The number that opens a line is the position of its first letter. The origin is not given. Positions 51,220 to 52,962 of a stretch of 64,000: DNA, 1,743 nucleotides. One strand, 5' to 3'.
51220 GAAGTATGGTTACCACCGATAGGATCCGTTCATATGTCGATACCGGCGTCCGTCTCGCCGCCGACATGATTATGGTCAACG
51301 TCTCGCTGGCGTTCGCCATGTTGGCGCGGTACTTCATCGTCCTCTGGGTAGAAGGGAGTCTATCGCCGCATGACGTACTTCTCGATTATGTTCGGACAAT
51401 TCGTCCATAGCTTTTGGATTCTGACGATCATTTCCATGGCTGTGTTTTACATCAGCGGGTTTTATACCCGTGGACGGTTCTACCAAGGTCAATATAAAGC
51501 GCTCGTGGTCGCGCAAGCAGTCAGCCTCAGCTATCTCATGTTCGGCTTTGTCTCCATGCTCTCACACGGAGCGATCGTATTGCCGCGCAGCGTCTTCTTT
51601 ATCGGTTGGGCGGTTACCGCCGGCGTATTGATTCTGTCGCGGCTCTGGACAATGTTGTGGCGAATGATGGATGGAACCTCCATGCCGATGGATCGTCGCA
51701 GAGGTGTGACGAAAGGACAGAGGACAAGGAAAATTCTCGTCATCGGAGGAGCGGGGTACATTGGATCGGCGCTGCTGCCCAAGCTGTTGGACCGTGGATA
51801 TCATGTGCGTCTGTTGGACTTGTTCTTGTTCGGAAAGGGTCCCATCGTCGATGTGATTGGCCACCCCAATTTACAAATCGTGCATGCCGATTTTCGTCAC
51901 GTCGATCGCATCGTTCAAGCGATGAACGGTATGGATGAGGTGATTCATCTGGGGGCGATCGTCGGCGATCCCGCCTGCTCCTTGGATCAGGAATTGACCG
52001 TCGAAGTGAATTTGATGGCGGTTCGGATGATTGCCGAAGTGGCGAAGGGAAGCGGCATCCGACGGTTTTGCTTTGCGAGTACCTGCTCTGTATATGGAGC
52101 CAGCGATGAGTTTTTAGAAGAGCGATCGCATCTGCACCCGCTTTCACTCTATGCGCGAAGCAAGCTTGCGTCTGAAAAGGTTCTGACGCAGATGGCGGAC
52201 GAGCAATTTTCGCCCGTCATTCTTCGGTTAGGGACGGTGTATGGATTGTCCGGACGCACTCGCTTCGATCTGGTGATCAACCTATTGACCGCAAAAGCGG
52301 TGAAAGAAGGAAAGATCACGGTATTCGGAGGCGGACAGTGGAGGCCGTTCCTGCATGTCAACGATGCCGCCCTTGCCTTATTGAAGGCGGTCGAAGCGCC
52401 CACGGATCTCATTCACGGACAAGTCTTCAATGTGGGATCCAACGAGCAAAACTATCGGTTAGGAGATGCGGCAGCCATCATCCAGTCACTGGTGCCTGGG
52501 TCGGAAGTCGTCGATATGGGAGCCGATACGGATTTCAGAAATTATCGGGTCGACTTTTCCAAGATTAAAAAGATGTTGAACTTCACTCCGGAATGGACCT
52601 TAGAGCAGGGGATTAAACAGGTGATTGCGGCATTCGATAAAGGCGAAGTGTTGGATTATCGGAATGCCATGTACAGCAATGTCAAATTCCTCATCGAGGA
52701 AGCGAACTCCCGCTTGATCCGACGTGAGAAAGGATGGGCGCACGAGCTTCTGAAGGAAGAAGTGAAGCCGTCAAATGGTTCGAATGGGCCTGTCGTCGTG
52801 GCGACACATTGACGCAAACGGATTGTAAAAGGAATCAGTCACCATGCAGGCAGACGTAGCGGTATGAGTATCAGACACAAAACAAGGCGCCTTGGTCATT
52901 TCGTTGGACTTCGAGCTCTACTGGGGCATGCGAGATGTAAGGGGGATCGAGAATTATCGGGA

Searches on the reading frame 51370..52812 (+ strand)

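Call 9: search_protein_families(library=ncbifam, proteins=[window:51370-52812:+], max_evalue=0.001)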
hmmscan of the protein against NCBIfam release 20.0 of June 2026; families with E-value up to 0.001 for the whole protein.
window:51370-52812:+ (480 aa): 28 families (the best 25 are shown)
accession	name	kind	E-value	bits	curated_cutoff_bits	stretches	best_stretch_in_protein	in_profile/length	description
TIGR01179.1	galE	equivalog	1.3e-28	99.8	262.3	1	121-417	1-320/332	UDP-glucose 4-epimerase GalE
TIGR01181.1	dTDP_gluc_dehyt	equivalog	3.7e-25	88.7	365.1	1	121-422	1-311/321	dTDP-glucose 4,6-dehydratase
TIGR04180.1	EDH_00030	hypoth_equivalog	1.8e-22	79.8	475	1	122-377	1-258/297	NAD-dependent 4,6-dehydratase LegB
TIGR02197.1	heptose_epim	equivalog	3.6e-21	75.6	274.6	1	122-420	1-311/316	ADP-glyceromanno-heptose 6-epimerase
NF043036.1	ErythonDh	equivalog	5.6e-15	55.4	325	1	121-290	2-179/321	D-erythronate dehydrogenase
TIGR01214.1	rmlD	equivalog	8e-15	54.7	224.05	1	121-373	1-225/285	dTDP-4-dehydrorhamnose reductase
NF042422.1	oxyalk_red_OleD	equivalog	4e-14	52.7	580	1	121-343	2-217/329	2-alkyl-3-oxoalkanoate reductase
NF008872.0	PRK11908.1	equivalog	5.1e-14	52.1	294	1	120-374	2-270/349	bifunctional UDP-4-keto-pentose/UDP-xylose synthase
TIGR03466.1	HpnA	hypoth_equivalog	1.8e-13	50.1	367.65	1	121-285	2-165/327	hopanoid-associated sugar epimerase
NF007956.0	PRK10675.1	subfamily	7.4e-13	48.3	394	1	121-286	2-176/338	UDP-glucose 4-epimerase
NF011728.1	PRK15181.1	equivalog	6.6e-12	45.1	760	1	120-422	16-337/348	Vi polysaccharide biosynthesis UDP-N-acetylglucosaminuronic acid C-4 epimerase TviC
NF007582.0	PRK10217.1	equivalog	1.2e-11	44.3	698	1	120-421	2-330/355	dTDP-glucose 4,6-dehydratase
NF058621.1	DiazavRedAvaA7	equivalog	2.2e-11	44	400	1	121-346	2-224/304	3-diazoavenalumate denitrifying reductase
NF007490.0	PRK10084.1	subfamily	1.1e-10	41.1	649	1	121-421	2-333/361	dTDP-glucose 4,6-dehydratase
NF005998.1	PRK08125.1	equivalog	1.5e-10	40.2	777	1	113-255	309-451/649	bifunctional UDP-4-amino-4-deoxy-L-arabinose formyltransferase/UDP-glucuronic acid oxidase ArnA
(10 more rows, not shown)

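Call 10: search_protein_families(library=pfam, proteins=[window:51370-52812:+], max_evalue=0.001)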
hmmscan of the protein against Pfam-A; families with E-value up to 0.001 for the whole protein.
window:51370-52812:+ (480 aa): 8 families
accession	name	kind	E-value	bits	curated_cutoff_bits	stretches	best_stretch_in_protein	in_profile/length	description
PF01370.27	Epimerase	-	1.2e-46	159.5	20.9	1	122-356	1-240/240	NAD dependent epimerase/dehydratase family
PF16363.11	GDP_Man_Dehyd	-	3.3e-28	99.5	27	1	123-417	1-331/332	GDP-mannose 4,6 dehydratase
PF04321.23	RmlD_sub_bind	-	1.3e-16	61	27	1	121-374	2-231/287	RmlD substrate binding domain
PF01073.25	3Beta_HSD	-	5.2e-15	55.6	22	1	123-307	1-198/280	3-beta hydroxysteroid dehydrogenase/isomerase family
PF13460.12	NAD_binding_10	-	1.9e-12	47.9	27.2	1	126-288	1-144/184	NAD(P)H-binding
PF05368.20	NmrA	-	2.9e-09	37.4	27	1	119-240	2-109/298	NmrA-like family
PF02719.21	Polysacc_synt_2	-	9.3e-09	35.3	20.2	1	122-343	1-219/293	Polysaccharide biosynthesis protein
PF07993.18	NAD_binding_4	-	3.7e-08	33.3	20.1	1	185-295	86-214/258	Male sterility protein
